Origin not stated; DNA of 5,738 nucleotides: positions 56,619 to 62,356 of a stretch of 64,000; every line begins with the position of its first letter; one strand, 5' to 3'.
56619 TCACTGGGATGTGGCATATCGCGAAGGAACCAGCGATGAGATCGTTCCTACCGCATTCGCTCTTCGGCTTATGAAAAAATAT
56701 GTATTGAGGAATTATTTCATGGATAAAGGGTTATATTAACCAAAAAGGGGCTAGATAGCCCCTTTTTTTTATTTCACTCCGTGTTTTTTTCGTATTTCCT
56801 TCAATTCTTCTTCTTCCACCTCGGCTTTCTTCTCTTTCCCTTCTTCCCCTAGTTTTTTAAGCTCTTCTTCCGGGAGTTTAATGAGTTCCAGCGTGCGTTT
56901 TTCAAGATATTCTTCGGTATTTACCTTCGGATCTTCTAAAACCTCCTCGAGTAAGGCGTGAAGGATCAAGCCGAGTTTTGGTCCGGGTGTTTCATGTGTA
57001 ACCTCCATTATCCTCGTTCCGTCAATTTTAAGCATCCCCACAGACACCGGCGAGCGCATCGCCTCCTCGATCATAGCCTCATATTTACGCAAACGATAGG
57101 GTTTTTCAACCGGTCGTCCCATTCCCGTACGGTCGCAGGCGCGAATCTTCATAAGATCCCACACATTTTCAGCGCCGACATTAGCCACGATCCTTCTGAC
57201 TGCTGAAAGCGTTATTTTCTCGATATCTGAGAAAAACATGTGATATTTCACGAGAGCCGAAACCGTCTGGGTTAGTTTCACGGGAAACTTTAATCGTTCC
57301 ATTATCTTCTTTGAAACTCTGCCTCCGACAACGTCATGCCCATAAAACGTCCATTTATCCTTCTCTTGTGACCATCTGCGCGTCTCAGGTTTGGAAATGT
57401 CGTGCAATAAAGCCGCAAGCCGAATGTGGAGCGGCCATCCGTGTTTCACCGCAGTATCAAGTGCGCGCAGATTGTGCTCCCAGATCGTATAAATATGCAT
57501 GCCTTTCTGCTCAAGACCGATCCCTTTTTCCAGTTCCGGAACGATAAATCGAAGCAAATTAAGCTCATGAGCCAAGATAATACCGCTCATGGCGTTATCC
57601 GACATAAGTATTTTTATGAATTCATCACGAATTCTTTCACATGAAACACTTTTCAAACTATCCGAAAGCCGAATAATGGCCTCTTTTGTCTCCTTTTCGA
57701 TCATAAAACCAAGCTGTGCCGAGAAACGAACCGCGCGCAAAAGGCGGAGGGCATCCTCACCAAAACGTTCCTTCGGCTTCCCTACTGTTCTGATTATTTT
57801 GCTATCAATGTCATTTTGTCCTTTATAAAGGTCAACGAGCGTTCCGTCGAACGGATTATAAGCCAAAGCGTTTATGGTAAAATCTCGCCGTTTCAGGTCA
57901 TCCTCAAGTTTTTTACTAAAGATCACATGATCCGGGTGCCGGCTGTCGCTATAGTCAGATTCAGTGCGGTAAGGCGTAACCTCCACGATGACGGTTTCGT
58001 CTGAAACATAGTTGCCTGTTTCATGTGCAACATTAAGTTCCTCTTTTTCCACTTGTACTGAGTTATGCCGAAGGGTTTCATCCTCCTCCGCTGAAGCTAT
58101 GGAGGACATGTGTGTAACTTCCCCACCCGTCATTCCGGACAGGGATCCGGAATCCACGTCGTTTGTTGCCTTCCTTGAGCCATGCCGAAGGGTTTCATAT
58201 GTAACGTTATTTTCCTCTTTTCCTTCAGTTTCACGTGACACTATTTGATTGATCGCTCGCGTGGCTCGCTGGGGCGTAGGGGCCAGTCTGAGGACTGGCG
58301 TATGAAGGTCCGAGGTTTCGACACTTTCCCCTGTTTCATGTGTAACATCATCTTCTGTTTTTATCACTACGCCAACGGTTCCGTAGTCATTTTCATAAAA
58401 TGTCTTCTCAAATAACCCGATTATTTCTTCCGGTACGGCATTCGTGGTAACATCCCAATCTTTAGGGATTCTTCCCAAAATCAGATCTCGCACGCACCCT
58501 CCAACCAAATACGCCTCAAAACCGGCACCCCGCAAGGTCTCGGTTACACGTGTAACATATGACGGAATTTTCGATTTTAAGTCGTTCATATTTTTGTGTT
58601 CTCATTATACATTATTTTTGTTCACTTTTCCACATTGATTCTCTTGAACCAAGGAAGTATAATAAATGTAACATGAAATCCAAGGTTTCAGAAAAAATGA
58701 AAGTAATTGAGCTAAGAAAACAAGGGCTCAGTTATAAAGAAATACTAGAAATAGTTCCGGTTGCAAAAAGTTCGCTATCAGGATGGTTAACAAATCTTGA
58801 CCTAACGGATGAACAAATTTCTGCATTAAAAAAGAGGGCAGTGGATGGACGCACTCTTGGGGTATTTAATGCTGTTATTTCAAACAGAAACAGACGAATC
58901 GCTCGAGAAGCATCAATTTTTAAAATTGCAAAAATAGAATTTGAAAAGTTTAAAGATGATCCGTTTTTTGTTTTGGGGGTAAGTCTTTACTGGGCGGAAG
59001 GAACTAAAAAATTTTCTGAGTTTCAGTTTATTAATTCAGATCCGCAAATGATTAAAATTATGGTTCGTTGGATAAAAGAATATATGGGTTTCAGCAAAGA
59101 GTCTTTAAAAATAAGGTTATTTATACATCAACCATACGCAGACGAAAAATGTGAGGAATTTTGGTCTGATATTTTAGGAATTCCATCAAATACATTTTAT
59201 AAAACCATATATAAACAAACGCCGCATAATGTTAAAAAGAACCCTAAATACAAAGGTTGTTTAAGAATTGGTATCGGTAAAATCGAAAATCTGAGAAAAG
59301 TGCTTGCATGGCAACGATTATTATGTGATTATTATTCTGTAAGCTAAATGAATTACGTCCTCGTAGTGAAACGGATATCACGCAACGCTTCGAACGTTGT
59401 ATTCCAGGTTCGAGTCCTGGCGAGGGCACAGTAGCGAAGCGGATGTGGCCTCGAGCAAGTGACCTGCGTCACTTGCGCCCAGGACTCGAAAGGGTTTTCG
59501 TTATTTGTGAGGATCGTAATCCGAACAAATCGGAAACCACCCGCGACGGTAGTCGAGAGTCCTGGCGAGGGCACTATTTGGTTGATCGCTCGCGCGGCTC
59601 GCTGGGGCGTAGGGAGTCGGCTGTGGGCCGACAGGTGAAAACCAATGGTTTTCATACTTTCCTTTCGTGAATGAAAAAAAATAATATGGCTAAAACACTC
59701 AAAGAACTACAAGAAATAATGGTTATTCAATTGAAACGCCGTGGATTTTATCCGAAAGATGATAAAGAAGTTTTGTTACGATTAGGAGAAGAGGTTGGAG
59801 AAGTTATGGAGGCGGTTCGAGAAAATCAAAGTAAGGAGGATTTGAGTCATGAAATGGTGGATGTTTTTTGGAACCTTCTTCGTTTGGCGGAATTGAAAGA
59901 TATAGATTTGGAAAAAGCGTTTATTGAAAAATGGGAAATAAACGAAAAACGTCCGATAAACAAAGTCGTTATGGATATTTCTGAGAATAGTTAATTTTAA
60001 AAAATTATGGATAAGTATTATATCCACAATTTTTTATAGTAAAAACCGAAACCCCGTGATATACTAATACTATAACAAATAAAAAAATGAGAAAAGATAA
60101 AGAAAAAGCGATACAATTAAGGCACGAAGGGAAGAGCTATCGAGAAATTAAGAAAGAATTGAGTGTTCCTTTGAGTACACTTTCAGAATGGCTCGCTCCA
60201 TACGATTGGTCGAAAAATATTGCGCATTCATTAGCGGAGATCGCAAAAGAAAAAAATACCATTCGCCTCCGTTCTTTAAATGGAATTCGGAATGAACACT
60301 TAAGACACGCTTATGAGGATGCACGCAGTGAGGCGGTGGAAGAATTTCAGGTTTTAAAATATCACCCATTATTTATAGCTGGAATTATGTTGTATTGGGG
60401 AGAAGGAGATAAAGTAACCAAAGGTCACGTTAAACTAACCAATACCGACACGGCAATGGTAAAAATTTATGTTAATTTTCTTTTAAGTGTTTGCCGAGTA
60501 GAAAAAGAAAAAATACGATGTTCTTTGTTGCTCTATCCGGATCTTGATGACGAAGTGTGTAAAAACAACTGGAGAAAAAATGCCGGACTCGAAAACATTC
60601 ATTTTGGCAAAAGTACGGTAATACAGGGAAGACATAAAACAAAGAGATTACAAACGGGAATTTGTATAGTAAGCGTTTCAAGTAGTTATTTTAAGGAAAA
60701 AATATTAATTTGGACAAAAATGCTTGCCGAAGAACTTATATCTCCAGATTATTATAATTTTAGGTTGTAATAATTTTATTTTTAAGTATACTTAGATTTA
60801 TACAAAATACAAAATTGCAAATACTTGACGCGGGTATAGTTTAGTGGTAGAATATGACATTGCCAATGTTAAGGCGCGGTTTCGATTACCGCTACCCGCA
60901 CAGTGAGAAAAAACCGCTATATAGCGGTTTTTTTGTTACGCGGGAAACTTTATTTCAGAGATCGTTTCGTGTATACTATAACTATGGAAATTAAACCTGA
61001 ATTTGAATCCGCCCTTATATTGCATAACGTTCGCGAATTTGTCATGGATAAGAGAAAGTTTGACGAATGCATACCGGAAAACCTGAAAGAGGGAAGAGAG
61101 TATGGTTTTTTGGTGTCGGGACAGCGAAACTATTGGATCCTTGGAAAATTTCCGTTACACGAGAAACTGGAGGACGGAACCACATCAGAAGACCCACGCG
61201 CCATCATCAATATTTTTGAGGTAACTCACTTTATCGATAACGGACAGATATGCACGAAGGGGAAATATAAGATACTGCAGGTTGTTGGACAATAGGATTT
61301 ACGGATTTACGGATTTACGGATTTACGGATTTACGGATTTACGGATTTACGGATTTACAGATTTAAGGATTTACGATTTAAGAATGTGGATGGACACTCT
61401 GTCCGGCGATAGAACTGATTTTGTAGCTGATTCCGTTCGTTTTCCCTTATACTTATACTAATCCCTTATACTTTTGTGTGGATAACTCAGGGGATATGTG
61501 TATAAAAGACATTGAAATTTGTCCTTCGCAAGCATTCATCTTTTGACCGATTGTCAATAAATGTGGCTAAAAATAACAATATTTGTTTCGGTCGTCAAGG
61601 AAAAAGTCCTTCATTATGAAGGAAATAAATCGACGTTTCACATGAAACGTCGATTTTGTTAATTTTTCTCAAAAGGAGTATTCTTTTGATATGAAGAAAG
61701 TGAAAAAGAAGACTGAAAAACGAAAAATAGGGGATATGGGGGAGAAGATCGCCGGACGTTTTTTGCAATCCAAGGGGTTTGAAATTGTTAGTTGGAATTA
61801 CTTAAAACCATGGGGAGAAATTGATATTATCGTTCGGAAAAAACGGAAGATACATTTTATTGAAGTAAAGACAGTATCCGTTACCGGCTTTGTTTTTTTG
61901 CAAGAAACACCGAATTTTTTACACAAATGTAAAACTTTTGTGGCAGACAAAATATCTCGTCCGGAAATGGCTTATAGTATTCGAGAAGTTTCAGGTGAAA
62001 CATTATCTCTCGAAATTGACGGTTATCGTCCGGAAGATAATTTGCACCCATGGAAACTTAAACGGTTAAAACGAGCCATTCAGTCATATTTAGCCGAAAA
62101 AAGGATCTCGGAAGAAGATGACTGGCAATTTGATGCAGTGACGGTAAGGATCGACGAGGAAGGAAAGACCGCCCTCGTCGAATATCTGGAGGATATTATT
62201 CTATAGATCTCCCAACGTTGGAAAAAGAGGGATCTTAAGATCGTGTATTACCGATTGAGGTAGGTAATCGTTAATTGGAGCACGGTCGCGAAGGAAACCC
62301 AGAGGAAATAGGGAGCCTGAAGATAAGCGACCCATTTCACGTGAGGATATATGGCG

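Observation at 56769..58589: cca (tRNA nucleotidyltransferase) carries a ~340-bp in-frame mosaic of three different repeat-element types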

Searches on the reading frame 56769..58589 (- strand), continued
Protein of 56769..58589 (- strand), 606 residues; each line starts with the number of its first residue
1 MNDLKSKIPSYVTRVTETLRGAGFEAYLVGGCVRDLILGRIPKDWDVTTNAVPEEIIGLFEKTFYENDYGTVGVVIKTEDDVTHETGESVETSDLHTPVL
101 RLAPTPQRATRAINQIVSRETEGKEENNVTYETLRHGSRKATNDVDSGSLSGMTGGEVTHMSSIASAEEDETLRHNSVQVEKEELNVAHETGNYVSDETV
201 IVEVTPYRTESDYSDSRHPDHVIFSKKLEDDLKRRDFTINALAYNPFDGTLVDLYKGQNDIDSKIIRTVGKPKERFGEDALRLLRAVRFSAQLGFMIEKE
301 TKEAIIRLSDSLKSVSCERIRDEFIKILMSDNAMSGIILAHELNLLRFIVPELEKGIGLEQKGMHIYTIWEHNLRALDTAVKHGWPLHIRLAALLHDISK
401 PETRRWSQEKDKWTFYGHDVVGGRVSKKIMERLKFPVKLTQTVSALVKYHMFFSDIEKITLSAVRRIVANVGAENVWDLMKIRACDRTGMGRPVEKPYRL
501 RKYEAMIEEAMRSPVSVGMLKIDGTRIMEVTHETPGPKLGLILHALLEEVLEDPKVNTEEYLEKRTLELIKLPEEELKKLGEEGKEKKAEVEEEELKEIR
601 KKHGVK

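Call 43: find_encoding_contigs(protein=window:56769-58589:-, flank=2000, max_places=6)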
Protein window:56769-58589:- (606 aa): 2 contigs read that carry it; 1 place shown.
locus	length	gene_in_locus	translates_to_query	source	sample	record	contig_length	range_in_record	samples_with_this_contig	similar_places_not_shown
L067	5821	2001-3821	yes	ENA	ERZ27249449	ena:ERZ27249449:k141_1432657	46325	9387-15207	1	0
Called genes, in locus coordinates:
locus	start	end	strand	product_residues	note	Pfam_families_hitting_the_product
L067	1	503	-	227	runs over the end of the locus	PF04218:CENP-B_N (faint)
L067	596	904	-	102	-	PF01503:PRA-PH (weak), PF03819:MazG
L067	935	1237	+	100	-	-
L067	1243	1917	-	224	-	-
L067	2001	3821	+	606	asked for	PF01743:PolyA_pol, PF12627:PolyA_pol_RNAbd, PF01966:HD, PF13735:tRNA_NucTran2_2 (weak)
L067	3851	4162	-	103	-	-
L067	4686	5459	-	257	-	PF03372:Exo_endo_phos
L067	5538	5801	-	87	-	-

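Call 49: predict_structure(alignment_id=A3)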
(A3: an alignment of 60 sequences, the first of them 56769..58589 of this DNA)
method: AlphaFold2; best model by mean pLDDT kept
length: 606 residues; sequences in the alignment: 60
mean_pLDDT: 78.5   pTM: 0.72
mean pLDDT of the five models: 78.5, 76.1, 75.6, 75.6, 71.4
residues with pLDDT >= 90: 312; 70-90: 164; 50-70: 13; < 50: 117
segments of 3 or more residues with pLDDT < 50: 81-196
pLDDT, mean of each block of 10 residues (from residue 1): 84 95 97 94 94 95 84 83 32 28 27 27 25 26 29 25 28 29 30 51 94 83 94 96 94 96 97 93 97 97 98 94 98 98 98 94 88 97 97 97 91 91 98 98 96 79 82 88 91 77 80 62 86 87 87 86 94 91 83 78 74
secondary structure, 60 per line:
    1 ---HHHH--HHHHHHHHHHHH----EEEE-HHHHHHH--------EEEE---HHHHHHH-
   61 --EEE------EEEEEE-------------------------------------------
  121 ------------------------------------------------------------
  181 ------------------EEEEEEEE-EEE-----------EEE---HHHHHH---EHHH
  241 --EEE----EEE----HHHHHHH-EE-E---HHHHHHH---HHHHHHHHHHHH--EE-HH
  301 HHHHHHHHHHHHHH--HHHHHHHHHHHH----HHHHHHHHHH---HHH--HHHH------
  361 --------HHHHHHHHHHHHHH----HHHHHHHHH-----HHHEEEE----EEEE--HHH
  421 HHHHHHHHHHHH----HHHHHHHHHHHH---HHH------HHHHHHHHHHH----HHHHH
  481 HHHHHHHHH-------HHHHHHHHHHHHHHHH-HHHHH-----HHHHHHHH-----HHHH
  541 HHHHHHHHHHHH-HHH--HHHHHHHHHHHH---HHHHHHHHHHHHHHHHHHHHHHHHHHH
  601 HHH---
elements in order: H4-7 H10-21 E26-29 H31-37 E46-49 H53-59 E63-65 E72-77 E199-206 E208-210 E222-224 H228-233 E243-245 E250-252 H257-263 H272-278 H282-293 H299-314 H317-328 H333-342 H351-354 H369-382 H387-395 E404-407 E412-415 H418-432 H437-448 H461-471 H476-489 H497-512 H514-518 H524-531 H537-552 H559-570 H574-603
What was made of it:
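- AF2 gives pLDDT >90 for the core and <50 for residues 81-196, between strands 72-77 and 199-206 (call 49). The loop is predicted disordered (call 49).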

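Call 50: search_solved_structures(query=window:56769-58589:-, max_evalue=1e-10, show_alignments=1)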
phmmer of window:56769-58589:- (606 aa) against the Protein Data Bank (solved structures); distinct sequences matched with E-value up to 1e-10: 20.
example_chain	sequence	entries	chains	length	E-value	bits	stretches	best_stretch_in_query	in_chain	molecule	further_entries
6ibp_A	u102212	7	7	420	3.9e-48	167.3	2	202-349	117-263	CCA-adding enzyme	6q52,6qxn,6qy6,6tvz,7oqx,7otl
7otr_A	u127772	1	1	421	3.9e-48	167.2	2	202-349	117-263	CCA-adding protein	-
1miv_A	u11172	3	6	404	2.7e-44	154.6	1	202-347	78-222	tRNA CCA-adding enzyme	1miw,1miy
3aqm_A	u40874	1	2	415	2.5e-35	125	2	227-381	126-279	Poly(A) polymerase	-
3aqk_A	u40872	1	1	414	1.2e-34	122.7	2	227-381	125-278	Poly(A) polymerase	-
3aql_A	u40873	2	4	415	1.2e-34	122.7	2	227-381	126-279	Poly(A) polymerase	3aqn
3wfo_A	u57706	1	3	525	1.2e-25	93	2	390-585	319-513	Poly A polymerase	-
3wfp_A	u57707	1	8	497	3.2e-21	78.4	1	199-378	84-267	Poly A polymerase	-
3wfr_E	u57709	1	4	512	3.8e-21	78.1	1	199-378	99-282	Poly A polymerase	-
3wfq_E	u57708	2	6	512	3.9e-21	78.1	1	199-378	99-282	Poly A polymerase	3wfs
4x4w_A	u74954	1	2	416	1e-20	76.7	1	203-349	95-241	CCA tRNA nucleotidyltransferase 1, mitochondrial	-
8cbm_E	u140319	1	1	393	1.2e-20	76.5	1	203-349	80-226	CCA tRNA nucleotidyltransferase 1, mitochondrial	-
1ou5_A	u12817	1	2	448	1.4e-20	76.3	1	203-349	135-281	tRNA CCA-adding enzyme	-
9ns2_A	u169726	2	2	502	3.8e-17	64.9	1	202-354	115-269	tRNA nucleotidyltransferase cca1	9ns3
9ns4_A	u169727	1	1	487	6.7e-16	60.8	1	207-350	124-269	tRNA nucleotidyltransferase cca2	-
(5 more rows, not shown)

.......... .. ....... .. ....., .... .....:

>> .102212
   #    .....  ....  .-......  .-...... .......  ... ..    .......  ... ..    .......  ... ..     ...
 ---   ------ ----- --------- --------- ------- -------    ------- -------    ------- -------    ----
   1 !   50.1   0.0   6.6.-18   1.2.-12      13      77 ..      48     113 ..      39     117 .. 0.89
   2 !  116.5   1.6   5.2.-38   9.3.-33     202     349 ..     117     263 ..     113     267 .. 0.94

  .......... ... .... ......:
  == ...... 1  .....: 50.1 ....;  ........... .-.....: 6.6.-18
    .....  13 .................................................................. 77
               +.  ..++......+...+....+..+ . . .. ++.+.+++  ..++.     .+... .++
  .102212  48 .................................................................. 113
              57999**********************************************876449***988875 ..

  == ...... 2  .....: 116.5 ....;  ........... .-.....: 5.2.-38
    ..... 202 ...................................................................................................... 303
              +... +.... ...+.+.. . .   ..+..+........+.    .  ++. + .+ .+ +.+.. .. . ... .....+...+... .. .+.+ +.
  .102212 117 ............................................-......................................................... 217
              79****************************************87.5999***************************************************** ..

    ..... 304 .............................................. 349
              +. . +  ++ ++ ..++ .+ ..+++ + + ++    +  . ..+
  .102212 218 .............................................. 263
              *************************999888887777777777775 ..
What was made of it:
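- Closest known: Class II CCA-adding enzymes with an HD domain. Same: E-values are 4e-48 and 3e-44 (call 50).
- Checked: In solved CCA enzymes 3 residues lie there (call 50).
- Solved homologues (6ibp, 1miv) have 3 residues at that position (call 50).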

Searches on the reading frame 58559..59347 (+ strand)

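Call 31: search_protein_families(library=pfam, proteins=[window:58559-59347:+], max_evalue=0.01)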
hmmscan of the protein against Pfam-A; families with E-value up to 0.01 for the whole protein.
window:58559-59347:+ (262 aa): 1 family
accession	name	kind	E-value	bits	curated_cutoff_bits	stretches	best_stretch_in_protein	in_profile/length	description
PF13384.12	HTH_23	-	8.3e-05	22.7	24.6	0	42-77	3-38/50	Homeodomain-like domain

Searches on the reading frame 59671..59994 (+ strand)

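Call 31: search_protein_families(library=pfam, proteins=[window:59671-59994:+], max_evalue=0.01)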
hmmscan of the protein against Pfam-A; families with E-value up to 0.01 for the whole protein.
window:59671-59994:+ (107 aa): 3 families
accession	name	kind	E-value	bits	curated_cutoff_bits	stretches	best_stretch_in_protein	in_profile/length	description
PF03819.22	MazG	-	3e-09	37.5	22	1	33-87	5-65/74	MazG nucleotide pyrophosphohydrolase domain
PF01503.22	PRA-PH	-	1.2e-06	29.3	21.3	1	33-84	27-79/86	Phosphoribosyl-ATP pyrophosphohydrolase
PF08761.16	dUTPase_2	-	0.0051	17.6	22.9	1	41-95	105-158/162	dUTPase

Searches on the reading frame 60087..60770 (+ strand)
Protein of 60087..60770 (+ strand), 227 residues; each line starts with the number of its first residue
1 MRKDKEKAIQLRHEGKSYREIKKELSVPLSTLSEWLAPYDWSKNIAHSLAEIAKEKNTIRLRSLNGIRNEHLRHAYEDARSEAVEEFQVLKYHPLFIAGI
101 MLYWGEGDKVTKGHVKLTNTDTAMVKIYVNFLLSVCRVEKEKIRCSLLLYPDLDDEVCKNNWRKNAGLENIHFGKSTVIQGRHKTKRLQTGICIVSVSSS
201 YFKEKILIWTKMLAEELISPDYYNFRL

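Call 31: search_protein_families(library=pfam, proteins=[window:60087-60770:+], max_evalue=0.01)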
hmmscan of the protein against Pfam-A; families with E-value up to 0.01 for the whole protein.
window:60087-60770:+ (227 aa): 3 families
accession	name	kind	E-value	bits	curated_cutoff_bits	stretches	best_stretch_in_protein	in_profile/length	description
PF04218.19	CENP-B_N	-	1.1e-05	25.4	21.2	1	3-37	10-44/53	CENP-B N-terminal DNA-binding domain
PF25787.1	HTH_SB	-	0.0004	20.5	43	1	5-32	12-39/53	Sleeping Beauty transposase HTH domain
PF13384.12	HTH_23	-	0.0076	16.5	24.6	0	4-36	6-38/50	Homeodomain-like domain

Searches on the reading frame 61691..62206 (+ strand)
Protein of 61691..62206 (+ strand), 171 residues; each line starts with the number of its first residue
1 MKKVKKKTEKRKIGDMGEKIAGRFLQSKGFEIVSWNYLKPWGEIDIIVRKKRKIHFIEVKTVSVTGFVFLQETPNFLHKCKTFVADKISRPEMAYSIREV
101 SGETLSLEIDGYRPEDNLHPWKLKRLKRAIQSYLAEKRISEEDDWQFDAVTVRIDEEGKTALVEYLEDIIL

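Call 31: search_protein_families(library=pfam, proteins=[window:61691-62206:+], max_evalue=0.01)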
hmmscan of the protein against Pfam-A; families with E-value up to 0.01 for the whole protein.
window:61691-62206:+ (171 aa): 2 families
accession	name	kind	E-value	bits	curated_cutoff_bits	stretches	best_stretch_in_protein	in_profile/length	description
PF02021.23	UPF0102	-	4.1e-16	59.5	23.6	1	17-67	1-47/80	Uncharacterised protein family UPF0102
PF08378.17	NERD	-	1e-05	26.4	22.1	1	14-70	2-63/111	Nuclease-related domain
